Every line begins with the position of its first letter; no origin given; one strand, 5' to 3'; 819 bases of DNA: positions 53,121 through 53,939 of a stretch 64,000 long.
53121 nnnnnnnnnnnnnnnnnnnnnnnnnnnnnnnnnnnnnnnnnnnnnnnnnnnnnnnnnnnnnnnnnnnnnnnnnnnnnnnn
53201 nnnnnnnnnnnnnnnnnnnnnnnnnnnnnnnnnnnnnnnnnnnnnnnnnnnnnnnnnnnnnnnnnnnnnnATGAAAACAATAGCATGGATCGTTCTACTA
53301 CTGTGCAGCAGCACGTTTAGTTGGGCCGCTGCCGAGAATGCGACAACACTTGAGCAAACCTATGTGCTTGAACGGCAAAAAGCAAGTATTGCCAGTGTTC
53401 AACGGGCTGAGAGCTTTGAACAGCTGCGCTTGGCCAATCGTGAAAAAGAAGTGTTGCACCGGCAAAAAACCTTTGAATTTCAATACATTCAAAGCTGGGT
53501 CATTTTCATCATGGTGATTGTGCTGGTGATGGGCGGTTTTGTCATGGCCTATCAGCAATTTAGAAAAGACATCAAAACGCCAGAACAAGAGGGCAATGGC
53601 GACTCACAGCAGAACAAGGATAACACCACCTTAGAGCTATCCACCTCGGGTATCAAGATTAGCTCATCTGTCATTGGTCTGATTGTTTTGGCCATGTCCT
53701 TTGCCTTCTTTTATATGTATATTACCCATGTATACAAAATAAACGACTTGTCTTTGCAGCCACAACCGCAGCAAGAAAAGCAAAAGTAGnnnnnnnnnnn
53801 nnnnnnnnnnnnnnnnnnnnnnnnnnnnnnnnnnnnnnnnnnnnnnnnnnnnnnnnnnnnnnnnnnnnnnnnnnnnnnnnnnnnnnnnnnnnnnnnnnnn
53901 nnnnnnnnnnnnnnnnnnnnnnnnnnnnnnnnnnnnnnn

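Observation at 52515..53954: Uncharacterised two-gene envelope module inserted between fliJ and fliK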

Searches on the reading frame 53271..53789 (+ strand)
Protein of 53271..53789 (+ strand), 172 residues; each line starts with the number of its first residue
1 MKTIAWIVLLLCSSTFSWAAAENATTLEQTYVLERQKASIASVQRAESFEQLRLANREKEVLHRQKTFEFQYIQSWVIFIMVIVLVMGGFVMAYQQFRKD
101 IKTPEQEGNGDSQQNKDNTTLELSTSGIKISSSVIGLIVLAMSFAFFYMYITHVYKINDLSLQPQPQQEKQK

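Call 3: search_protein_families(library=pfam, proteins=[window:53271-53789:+], max_evalue=1)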
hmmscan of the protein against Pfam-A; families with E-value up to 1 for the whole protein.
window:53271-53789:+ (172 aa): 16 families
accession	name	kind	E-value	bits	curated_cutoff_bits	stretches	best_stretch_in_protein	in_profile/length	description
PF01292.26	Ni_hydr_CYTB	-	0.00088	19.5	30.1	1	3-102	46-125/179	Prokaryotic cytochrome b561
PF11027.13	DUF2615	-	0.0022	18.5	23.4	1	69-117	48-95/104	Protein of unknown function (DUF2615)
PF11368.13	DUF3169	-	0.0042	17.2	31.6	1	72-146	51-125/250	Protein of unknown function (DUF3169)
PF02529.20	PetG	-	0.0069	16.6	23.7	1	81-100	13-32/36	Cytochrome B6-F complex subunit 5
PF20990.2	DUF2207_C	-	0.013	15.6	33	2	64-154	132-189/247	Predicted membrane protein (DUF2207) C-terminal domain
PF05987.18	DUF898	-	0.013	15.1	28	1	46-152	158-242/336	Bacterial protein of unknown function (DUF898)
PF18303.6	Saf_2TM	-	0.016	15.5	29.5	1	56-103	51-96/152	SAVED-fused 2TM effector domain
PF20403.5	DUF6693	-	0.02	15.5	31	1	75-159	17-100/104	Family of unknown function (DUF6693)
PF11084.13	DUF2621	-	0.037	14.5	27.7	1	72-111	7-42/139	Protein of unknown function (DUF2621)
PF02659.21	Mntp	-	0.043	14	24.4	1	71-137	34-94/152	Putative manganese efflux pump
PF12263.13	DUF3611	-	0.06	13.7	27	1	88-167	29-89/175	Protein of unknown function (DUF3611)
PF05569.17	Peptidase_M56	-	0.095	12.3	31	1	7-103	39-131/296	BlaR1 peptidase M56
PF06749.17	DUF1218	-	0.12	13.3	25.3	0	68-98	35-65/95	Protein of unknown function (DUF1218)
PF00335.26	Tetraspanin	-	0.12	12.5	32.1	1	73-149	7-67/225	Tetraspanin family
PF08611.15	DUF1774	-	0.14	12.9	23.5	1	65-102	45-79/95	Fungal protein of unknown function (DUF1774)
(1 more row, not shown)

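Call 4: search_protein_families(library=ncbifam, proteins=[window:53271-53789:+], max_evalue=1)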
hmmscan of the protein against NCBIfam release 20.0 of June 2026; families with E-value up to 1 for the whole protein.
window:53271-53789:+ (172 aa): 6 families
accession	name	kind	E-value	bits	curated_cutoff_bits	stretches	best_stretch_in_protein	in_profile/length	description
NF052650.1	YknW_fam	equivalog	0.00085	18.9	110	1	77-155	37-111/213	YknW family membrane protein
TIGR01218.1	Gpos_tandem_5TM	subfamily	0.0022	17.8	35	1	68-152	91-170/208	tandem five-TM protein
TIGR02866.1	CoxB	equivalog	0.014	14.9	147.7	1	71-155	12-83/202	cytochrome c oxidase subunit II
TIGR00951.1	2A43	subfamily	0.033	13.9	192.35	1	129-161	108-140/233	lysosomal Cystine Transporter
NF001907.1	PRK00665.1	equivalog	0.077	13.1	60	1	81-99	13-31/31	cytochrome b6-f complex subunit V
TIGR01477.1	RIFIN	paralog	0.098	12.4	176.95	1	12-87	254-329/356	variant surface antigen, rifin family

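Call 9: find_homologous_proteins(query=window:53271-53789:+, max_evalue=0.01)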
Query window:53271-53789:+ (172 aa): 11 proteins with E <= 0.01 among 37 candidates.
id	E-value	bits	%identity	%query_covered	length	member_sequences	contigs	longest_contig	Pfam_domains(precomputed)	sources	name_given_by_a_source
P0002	2.7e-104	363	99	100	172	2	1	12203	-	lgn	-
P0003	3.8e-31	126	47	91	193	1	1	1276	-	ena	-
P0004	1.7e-30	124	43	94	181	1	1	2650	-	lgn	-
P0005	1.3e-24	105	39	92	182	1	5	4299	-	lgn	-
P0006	1.0e-22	99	47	67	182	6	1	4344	-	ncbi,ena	-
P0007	2.1e-20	91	43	73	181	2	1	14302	-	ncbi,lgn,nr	ncbi:hypothetical protein KUL150_06710 [Alteromonas sp. KUL150]|nr:hypothetical protein KUL150_06710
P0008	6.9e-20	89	39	85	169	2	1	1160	-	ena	-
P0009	3.3e-19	87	45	67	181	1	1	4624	-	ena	-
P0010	1.3e-15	76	62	30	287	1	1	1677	-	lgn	-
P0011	1.9e-15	75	36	58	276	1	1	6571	-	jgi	jgi:hypothetical protein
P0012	1.2e-13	69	48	44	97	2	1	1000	-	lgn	-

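Call 11: find_encoding_contigs(protein=P0007, flank=8000, max_places=4)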
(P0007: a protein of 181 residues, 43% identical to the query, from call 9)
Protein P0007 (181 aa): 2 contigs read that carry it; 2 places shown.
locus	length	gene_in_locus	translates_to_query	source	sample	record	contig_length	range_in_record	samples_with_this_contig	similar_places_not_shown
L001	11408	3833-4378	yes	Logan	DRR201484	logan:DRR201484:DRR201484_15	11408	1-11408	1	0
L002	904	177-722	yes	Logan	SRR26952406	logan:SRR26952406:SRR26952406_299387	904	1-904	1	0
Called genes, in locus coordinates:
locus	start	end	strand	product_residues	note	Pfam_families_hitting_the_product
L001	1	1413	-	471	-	?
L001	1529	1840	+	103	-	-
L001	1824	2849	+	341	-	-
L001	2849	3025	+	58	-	-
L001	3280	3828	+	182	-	-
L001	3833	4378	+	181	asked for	-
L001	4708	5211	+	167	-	-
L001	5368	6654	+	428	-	-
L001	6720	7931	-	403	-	PF00872:Transposase_mut, PF10551:MULE (weak)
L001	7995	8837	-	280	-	PF22522:DUF6998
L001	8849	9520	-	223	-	PF22522:DUF6998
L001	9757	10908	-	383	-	PF00990:GGDEF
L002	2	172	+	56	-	?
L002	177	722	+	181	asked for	-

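Call 12: find_encoding_contigs(protein=P0011, flank=8000, max_places=4)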
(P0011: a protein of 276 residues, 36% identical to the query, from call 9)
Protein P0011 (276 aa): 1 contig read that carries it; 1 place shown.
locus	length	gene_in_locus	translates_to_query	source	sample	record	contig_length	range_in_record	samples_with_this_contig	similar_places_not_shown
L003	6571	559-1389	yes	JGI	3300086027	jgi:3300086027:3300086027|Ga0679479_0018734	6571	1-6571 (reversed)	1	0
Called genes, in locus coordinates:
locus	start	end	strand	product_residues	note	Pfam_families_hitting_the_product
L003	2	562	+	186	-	?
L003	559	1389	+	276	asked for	-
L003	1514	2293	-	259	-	-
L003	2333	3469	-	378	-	PF13231:PMT_2 (weak)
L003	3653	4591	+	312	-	PF02517:Rce1-like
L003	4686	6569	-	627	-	?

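Call 13: find_encoding_contigs(protein=P0006, flank=8000, max_places=4)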
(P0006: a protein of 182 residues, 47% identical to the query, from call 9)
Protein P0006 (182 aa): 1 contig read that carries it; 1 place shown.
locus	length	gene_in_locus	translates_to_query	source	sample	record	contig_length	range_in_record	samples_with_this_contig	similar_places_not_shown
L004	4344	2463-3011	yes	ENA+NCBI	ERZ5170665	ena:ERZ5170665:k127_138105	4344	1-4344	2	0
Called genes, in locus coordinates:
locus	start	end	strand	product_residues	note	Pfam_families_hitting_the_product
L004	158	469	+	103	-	-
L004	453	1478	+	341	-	-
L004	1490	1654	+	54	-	-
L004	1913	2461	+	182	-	-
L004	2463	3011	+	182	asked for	-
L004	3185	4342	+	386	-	?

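Call 19: find_encoding_contigs(protein=P0004, flank=8000, max_places=3)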
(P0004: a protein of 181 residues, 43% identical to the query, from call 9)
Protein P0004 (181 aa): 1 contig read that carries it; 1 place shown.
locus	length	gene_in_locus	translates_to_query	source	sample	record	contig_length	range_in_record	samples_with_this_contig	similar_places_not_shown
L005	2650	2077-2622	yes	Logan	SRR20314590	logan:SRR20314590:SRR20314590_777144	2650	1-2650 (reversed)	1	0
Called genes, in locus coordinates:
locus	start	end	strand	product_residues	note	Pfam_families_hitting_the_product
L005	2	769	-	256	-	?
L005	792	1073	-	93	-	-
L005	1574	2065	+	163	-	-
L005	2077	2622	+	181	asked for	-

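Call 20: find_encoding_contigs(protein=P0005, flank=8000, max_places=5)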
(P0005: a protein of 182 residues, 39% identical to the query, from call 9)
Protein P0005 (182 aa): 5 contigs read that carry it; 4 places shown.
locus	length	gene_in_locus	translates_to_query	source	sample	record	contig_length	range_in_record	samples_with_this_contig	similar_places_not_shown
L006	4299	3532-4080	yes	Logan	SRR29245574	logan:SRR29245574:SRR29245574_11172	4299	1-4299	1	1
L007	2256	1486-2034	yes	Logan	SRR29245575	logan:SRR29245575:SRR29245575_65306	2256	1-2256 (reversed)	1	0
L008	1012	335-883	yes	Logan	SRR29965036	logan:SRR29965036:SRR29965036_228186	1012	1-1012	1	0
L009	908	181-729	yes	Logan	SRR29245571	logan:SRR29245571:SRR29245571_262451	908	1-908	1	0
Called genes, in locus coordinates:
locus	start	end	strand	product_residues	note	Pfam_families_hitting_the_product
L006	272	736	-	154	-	-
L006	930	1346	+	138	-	-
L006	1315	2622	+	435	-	-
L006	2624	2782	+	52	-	-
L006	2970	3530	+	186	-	-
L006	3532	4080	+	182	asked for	-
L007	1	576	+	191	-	?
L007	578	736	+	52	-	-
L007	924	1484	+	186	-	-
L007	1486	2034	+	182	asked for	-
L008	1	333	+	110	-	?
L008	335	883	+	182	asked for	-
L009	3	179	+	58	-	?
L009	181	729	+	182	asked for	-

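Call 21: find_encoding_contigs(protein=P0009, flank=8000, max_places=3)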
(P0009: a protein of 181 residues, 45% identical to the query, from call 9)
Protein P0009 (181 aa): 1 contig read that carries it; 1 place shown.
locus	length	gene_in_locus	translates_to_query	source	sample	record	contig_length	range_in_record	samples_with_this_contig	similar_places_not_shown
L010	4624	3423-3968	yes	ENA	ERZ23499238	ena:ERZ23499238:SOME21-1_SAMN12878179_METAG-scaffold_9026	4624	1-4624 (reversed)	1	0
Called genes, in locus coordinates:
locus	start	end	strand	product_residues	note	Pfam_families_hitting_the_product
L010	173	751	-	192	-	-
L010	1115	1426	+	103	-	-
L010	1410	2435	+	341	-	-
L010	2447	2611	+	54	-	-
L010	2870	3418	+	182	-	-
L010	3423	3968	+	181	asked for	-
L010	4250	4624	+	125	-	?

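Call 22: find_encoding_contigs(protein=P0003, flank=8000, max_places=3)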
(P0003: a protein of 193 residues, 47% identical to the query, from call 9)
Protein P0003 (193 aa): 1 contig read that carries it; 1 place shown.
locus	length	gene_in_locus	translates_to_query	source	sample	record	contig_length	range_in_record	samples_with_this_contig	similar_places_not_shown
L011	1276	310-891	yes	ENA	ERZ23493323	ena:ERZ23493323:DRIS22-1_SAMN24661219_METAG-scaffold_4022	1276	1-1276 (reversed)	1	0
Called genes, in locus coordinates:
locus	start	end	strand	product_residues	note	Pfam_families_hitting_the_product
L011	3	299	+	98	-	?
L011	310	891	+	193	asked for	-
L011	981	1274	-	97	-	?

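Call 26: find_related_loci(query=A1, collection=genome_contigs, flank=10000)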
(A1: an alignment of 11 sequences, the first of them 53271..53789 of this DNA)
Query A1 (172 aa) in genome_contigs; peptide patterns used: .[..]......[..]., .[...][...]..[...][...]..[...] (x = any residue, [..] = any of these).
81 stretches matched a pattern; 3 encode a relative of the query (tblastn E <= 1e-3); 3 distinct loci.
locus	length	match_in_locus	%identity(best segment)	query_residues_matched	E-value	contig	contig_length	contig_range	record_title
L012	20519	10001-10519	36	4-157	2e-31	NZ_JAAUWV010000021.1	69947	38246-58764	Pseudoalteromonas sp. S16_S37 contig00021, whole genome shotgun sequence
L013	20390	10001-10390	45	40-157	1e-29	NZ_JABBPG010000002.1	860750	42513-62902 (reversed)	Pseudoalteromonas caenipelagi strain JBTF-M23 2, whole genome shotgun sequence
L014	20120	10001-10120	50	119-158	6e-9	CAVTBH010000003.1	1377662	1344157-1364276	MAG: uncultured Alphaproteobacteria bacterium isolate MFD02416.bin.1.3 genome assembly, contig: contig_32787, whole geno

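Call 29: find_encoding_contigs(protein=P0002, flank=10000, max_places=3)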
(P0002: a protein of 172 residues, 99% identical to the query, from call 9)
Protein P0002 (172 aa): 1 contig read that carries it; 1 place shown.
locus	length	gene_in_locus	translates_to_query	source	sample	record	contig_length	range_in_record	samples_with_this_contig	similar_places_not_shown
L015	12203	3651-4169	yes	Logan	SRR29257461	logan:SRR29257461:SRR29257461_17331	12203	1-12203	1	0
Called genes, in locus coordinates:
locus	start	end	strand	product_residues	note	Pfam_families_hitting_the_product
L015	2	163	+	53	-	?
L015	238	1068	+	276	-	PF02108:FliH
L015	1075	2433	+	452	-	PF00006:ATP-synt_ab, PF18269:T3SS_ATPase_C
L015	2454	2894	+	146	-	PF02050:FliJ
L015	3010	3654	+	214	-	-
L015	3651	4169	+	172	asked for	-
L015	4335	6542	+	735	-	PF02120:Flg_hook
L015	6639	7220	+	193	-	PF03748:FliL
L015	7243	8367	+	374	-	PF02154:FliM, PF01052:FliMN_C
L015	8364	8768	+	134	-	PF28396:SepQ_C, PF01052:FliMN_C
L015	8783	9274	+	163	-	PF04347:FliO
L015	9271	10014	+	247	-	PF00813:FliP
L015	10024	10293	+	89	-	PF01313:Bac_export_3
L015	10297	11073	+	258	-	PF01311:Bac_export_1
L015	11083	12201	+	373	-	?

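Call 43: find_related_loci(query=A1, collection=metagenome_contigs, flank=10000)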
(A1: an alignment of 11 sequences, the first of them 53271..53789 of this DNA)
Query A1 (172 aa) in metagenome_contigs; peptide patterns used: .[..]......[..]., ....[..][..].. (x = any residue, [..] = any of these).
339 stretches matched a pattern; 34 encode a relative of the query (tblastn E <= 1e-3); 34 distinct loci.
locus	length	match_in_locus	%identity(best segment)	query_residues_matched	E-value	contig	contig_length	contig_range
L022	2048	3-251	48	89-157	2e-17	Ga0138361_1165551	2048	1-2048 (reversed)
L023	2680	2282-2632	32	63-158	2e-15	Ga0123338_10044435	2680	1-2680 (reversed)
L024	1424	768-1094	35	50-161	2e-14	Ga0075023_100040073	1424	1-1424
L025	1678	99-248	60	112-161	2e-13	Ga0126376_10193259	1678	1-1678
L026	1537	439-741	34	64-168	1e-13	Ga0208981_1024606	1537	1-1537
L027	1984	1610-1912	34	64-168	2e-13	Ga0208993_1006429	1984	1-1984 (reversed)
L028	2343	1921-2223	34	64-168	2e-13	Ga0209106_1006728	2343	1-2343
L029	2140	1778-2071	31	64-164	4e-13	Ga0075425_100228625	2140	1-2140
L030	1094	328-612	35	64-161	3e-13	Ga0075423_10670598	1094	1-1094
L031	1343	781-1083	33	64-168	5e-13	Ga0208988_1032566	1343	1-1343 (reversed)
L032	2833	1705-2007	33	64-168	6e-13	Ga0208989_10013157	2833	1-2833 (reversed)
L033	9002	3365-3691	31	64-168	1e-12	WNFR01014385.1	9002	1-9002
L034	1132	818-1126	30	63-172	8e-13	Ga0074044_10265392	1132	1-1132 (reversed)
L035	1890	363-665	32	64-168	1e-12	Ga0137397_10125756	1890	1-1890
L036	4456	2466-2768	32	64-168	2e-12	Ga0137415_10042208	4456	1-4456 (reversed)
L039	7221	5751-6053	31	63-170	2e-12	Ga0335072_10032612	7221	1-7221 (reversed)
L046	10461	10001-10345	30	77-165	1e-11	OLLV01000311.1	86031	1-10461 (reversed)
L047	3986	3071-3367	30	57-159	8e-11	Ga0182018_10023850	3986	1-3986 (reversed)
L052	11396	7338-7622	34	64-161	2e-8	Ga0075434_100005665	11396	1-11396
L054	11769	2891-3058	39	109-168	2e-8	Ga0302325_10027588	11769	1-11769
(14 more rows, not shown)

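Call 48: predict_structure(alignment_id=A1)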
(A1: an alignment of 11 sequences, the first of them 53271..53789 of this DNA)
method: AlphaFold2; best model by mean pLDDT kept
length: 172 residues; sequences in the alignment: 11
mean_pLDDT: 71.3   pTM: 0.35
mean pLDDT of the five models: 71.3, 69.3, 67.2, 66.5, 66.0
residues with pLDDT >= 90: 24; 70-90: 94; 50-70: 13; < 50: 41
segments of 3 or more residues with pLDDT < 50: 105-128, 158-172
pLDDT, mean of each block of 10 residues (from residue 1): 80 75 83 91 93 90 80 83 86 80 49 38 43 70 78 56 43 47
secondary structure, 60 per line:
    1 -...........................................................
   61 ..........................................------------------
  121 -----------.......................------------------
elements in order: H2-102 H132-154

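Call 49: search_protein_families(library=pfam, proteins=[L001:1529-1840:+, L001:1824-2849:+, L001:2849-3025:+, L001:3280-3828:+, L001:4708-5211:+, L001:5368-6654:+, L006:1315-2622:+, L004:3185-4342:+, L012:9129-9989:+, L003:2-562:+], max_evalue=0.1)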
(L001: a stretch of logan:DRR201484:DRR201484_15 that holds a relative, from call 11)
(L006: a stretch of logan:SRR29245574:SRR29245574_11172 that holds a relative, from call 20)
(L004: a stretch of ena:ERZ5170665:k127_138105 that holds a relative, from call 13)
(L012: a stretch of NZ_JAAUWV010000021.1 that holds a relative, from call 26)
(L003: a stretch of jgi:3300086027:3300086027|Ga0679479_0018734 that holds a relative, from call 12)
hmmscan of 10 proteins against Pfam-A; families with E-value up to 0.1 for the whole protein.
L001:1529-1840:+ (103 aa): 0 families

L001:1824-2849:+ (341 aa): 0 families

L001:2849-3025:+ (58 aa): 0 families

L001:3280-3828:+ (182 aa): 0 families

L001:4708-5211:+ (167 aa): 1 family
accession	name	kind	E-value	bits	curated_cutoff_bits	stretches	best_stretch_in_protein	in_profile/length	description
PF03669.18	ASTER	-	0.072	13.5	22.7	0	88-144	31-84/96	PAT complex subunit Asterix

L001:5368-6654:+ (428 aa): 1 family
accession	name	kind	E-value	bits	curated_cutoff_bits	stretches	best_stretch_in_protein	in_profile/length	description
PF13102.12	Phage_int_SAM_5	-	0.0009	20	22.3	1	91-167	18-89/98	Phage integrase SAM-like domain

L006:1315-2622:+ (435 aa): 0 families

L004:3185-4342:+ (386 aa): 0 families

L012:9129-9989:+ (286 aa): 1 family
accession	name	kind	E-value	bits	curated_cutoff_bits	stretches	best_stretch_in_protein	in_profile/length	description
PF10565.14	NMDAR2_C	-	0.07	12.6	25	1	80-150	492-553/640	N-methyl D-aspartate receptor 2B3 C-terminus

L003:2-562:+ (186 aa): 1 family
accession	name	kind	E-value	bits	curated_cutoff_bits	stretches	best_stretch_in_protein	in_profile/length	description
PF22481.1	DUF6985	-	0.096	13.6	24.5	0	62-159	38-129/148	Domain of unknown function (DUF6985)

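Call 50: search_protein_families(library=padloc, proteins=[window:53271-53789:+, L001:1529-1840:+, L001:1824-2849:+, L001:2849-3025:+, L001:3280-3828:+, L001:3833-4378:+, L001:4708-5211:+, L012:9129-9989:+], max_evalue=0.1)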
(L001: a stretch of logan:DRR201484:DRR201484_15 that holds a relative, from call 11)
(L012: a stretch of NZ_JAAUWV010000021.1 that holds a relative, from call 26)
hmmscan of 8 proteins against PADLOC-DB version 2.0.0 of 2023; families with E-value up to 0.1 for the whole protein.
window:53271-53789:+ (172 aa): 1 family
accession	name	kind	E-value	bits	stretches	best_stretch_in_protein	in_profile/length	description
PDLC00707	Effector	-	0.018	12.2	1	65-105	60-100/370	2TM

L001:1529-1840:+ (103 aa): 0 families

L001:1824-2849:+ (341 aa): 0 families

L001:2849-3025:+ (58 aa): 0 families

L001:3280-3828:+ (182 aa): 0 families

L001:3833-4378:+ (181 aa): 1 family
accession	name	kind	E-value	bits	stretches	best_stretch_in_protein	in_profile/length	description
PDLC02001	SAVED2--SAVED_TM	-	0.022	12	1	75-119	58-102/353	-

L001:4708-5211:+ (167 aa): 0 families

L012:9129-9989:+ (286 aa): 0 families

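Call 51: search_protein_families(library=phrogs, proteins=[window:53271-53789:+, L001:1529-1840:+, L001:1824-2849:+, L001:2849-3025:+, L001:3280-3828:+, L001:3833-4378:+, L001:4708-5211:+, L012:9129-9989:+], max_evalue=0.1)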
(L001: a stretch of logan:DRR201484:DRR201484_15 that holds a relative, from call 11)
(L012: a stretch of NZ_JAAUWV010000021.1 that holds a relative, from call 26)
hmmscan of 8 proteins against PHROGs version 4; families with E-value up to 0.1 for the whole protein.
window:53271-53789:+ (172 aa): 4 families
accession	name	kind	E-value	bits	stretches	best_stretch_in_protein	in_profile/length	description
phrog_24999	-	unknown function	0.0087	17.1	0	129-160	17-47/64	-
phrog_814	-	unknown function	0.054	14.6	0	76-115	16-55/69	-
phrog_31635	-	unknown function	0.066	14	1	32-104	131-197/232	-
phrog_1327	-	lysis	0.093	13.6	0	75-116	7-49/158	Rz-like spanin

L001:1529-1840:+ (103 aa): 1 family
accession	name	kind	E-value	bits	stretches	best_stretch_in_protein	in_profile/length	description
phrog_23476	-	unknown function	0.019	16.1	1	5-63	20-76/87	-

L001:1824-2849:+ (341 aa): 0 families

L001:2849-3025:+ (58 aa): 0 families

L001:3280-3828:+ (182 aa): 0 families

L001:3833-4378:+ (181 aa): 2 families
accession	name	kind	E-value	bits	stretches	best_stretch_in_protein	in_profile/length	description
phrog_25291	-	unknown function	0.025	15.5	1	80-98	5-23/50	-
phrog_5871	-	lysis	0.083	13.7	0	66-107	6-48/103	holin/anti-holin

L001:4708-5211:+ (167 aa): 0 families

L012:9129-9989:+ (286 aa): 0 families
